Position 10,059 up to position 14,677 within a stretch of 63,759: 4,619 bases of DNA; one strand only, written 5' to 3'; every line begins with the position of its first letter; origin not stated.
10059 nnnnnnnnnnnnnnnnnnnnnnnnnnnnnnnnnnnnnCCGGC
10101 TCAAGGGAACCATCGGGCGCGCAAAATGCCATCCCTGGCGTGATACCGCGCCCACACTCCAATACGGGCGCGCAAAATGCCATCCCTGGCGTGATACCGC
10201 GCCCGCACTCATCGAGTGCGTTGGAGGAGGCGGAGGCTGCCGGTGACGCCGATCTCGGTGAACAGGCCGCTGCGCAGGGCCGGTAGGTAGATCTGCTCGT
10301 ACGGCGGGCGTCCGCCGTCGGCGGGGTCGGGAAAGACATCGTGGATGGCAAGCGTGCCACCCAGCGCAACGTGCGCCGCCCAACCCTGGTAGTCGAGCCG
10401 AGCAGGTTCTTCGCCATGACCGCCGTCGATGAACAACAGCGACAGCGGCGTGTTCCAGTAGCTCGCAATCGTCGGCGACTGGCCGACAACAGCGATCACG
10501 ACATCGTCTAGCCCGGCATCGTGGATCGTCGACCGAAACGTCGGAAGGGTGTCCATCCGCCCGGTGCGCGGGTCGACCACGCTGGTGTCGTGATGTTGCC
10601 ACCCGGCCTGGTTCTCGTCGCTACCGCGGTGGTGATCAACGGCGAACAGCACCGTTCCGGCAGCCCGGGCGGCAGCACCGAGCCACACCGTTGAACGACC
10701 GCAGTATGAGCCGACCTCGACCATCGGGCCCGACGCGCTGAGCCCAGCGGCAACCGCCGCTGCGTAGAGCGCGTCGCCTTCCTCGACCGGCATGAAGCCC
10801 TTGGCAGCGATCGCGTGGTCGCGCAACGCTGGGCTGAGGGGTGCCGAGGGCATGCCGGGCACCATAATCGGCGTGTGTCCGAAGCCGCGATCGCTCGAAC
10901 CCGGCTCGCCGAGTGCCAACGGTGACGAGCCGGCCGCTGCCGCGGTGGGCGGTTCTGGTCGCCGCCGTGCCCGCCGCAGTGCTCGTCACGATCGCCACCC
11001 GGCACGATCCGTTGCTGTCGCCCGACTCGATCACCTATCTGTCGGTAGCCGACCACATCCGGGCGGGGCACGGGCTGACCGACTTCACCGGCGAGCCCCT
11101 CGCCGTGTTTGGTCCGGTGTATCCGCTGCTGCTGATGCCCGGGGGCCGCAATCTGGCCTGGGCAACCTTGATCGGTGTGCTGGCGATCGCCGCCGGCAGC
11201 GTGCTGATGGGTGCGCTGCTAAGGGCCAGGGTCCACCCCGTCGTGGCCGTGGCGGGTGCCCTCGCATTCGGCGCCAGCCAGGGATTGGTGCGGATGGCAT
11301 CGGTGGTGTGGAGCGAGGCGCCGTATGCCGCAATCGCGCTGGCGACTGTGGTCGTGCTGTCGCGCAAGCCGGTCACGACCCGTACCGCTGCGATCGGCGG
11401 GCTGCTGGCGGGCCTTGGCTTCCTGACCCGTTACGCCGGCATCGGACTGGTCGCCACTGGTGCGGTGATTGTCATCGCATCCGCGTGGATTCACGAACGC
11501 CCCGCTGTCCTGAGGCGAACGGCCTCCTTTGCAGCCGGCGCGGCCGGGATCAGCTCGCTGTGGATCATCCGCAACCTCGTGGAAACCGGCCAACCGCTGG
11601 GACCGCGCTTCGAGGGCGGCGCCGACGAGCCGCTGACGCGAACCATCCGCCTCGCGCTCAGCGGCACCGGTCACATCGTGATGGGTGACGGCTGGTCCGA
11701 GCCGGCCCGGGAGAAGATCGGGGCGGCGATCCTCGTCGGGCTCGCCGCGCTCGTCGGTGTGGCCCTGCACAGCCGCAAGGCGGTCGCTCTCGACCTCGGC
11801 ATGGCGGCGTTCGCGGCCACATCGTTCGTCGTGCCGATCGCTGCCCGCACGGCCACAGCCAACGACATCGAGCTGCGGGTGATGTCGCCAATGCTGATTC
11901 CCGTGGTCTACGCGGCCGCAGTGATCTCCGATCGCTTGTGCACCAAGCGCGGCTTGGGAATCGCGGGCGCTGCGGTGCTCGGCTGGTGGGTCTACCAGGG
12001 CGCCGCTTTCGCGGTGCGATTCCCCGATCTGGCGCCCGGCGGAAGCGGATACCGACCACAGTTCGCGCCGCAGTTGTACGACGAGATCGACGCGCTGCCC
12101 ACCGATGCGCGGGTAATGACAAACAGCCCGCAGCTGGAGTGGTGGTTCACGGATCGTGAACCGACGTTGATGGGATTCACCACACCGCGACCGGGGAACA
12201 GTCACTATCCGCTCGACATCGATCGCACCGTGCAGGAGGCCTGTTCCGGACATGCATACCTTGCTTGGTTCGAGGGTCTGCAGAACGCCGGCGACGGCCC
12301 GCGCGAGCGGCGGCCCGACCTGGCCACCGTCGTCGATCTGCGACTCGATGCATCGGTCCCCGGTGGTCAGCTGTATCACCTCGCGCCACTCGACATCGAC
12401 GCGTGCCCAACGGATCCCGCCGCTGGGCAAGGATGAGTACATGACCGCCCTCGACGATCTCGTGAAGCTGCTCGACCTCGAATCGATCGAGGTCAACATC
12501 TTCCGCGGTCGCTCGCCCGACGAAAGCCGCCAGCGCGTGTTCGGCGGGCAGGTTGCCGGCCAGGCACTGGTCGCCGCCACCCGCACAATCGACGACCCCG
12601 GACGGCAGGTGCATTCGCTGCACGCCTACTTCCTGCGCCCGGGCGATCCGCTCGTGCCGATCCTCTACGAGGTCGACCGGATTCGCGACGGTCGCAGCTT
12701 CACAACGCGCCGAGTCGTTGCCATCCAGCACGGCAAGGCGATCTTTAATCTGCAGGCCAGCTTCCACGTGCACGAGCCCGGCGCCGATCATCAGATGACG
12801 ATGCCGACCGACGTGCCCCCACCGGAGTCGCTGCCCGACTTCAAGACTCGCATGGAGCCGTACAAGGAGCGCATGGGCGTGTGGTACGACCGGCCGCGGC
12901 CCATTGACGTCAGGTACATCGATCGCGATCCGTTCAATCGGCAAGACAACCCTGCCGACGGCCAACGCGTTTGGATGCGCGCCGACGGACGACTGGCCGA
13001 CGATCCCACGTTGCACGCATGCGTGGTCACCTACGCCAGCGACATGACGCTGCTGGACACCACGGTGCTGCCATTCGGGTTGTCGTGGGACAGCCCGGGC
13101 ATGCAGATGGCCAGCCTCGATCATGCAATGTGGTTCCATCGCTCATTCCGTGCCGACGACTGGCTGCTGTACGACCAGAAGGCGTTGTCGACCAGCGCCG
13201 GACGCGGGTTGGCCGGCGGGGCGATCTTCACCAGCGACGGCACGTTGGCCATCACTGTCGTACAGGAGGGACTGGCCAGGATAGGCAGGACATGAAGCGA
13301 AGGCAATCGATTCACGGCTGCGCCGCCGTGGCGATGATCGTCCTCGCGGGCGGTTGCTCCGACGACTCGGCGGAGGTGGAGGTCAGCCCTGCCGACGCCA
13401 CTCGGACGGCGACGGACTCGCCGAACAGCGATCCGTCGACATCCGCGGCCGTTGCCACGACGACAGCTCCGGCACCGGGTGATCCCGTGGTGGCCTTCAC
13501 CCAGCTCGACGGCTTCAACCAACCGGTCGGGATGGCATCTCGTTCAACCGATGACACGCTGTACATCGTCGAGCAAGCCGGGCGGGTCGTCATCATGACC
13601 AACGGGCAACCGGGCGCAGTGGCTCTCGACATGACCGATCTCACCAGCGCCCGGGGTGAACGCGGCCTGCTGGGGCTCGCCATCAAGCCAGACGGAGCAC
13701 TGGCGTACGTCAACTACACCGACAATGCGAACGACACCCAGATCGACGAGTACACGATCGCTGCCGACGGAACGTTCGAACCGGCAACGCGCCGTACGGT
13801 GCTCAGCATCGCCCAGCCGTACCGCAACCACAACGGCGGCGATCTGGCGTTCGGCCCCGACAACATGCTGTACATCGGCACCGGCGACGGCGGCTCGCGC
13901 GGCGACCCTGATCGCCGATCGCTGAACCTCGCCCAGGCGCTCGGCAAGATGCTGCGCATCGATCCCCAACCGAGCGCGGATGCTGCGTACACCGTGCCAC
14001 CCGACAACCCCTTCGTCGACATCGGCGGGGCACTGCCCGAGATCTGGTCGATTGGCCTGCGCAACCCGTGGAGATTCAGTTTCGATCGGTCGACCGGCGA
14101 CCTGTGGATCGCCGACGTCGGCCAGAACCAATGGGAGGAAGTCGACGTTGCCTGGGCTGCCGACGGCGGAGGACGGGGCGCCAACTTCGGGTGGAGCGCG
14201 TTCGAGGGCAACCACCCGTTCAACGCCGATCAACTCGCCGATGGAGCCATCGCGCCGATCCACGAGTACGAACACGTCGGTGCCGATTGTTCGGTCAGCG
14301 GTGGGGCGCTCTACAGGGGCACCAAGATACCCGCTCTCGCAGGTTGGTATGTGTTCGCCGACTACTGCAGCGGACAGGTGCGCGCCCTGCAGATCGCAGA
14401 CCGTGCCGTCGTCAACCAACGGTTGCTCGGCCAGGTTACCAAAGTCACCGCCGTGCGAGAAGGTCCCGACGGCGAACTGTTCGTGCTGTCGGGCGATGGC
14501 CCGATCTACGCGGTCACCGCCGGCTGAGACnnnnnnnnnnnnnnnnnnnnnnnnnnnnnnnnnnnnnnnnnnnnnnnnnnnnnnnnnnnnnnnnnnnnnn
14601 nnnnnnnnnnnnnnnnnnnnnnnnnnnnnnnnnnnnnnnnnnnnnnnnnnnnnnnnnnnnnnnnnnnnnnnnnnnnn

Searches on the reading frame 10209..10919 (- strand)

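Call 23: search_protein_families(library=pfam, proteins=[window:10209-10919:-], max_evalue=0.001)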
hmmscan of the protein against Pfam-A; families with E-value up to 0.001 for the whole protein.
window:10209-10919:- (236 aa): 1 family
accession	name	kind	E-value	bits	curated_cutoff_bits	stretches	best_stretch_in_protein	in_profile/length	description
PF13578.12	Methyltransf_24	-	6.3e-21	75.7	26.3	1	67-195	1-105/105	Methyltransferase domain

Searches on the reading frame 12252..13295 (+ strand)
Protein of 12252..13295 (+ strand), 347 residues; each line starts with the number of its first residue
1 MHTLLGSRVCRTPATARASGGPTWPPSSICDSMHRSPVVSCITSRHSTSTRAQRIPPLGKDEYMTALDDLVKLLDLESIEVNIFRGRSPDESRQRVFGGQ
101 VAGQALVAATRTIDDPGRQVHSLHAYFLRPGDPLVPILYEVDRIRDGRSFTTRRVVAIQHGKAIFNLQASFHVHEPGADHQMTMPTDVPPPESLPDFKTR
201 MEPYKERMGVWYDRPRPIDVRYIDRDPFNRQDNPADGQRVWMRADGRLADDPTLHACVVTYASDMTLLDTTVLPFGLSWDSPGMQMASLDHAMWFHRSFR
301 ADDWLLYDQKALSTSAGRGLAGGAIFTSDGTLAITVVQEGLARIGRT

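Call 49: search_protein_families(library=pfam, proteins=[window:12252-13295:+], max_evalue=0.01)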
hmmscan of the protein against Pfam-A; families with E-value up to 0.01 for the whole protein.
window:12252-13295:+ (347 aa): 3 families
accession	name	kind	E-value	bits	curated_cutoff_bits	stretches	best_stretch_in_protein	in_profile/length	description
PF02551.21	Acyl_CoA_thio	-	1.2e-36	126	21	2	237-341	30-132/132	Acyl-CoA thioesterase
PF20789.3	4HBT_3C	-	3.4e-22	79.6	24.1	1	212-341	16-139/140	Acyl-CoA thioesterase C-terminal domain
PF13622.12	4HBT_3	-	1.6e-21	76.7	24.3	1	95-172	10-83/83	Acyl-CoA thioesterase N-terminal domain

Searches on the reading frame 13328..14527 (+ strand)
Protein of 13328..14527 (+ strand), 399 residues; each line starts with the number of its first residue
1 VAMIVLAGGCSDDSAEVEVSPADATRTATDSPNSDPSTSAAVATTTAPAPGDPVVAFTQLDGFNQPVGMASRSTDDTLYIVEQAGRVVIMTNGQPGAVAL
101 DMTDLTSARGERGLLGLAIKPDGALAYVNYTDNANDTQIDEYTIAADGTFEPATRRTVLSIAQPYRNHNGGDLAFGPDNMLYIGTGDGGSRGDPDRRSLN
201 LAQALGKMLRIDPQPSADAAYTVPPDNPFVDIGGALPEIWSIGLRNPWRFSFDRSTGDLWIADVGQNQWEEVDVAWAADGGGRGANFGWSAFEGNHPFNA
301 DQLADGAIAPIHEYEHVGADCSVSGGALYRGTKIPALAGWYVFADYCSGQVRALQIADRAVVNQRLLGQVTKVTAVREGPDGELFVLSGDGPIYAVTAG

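Call 24: search_protein_families(library=pfam, proteins=[window:13328-14527:+], max_evalue=0.001)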
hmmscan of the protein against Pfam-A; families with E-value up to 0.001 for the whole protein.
window:13328-14527:+ (399 aa): 1 family
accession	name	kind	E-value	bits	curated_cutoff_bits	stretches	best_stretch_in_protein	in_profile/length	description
PF07995.17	GSDH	-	4.8e-44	151.4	25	1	64-389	2-324/332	Glucose / Sorbosone dehydrogenase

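Call 66: search_protein_families(library=ncbifam, proteins=[window:13328-14527:+], max_evalue=0.0001)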
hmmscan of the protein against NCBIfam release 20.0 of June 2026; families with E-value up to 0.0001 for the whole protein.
window:13328-14527:+ (399 aa): 1 family
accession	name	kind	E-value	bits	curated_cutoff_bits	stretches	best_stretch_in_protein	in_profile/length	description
TIGR03606.1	non_repeat_PQQ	subfamily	5.7e-12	45.2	434.55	1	60-297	26-275/454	glucose/sorbosone family PQQ-dependent dehydrogenase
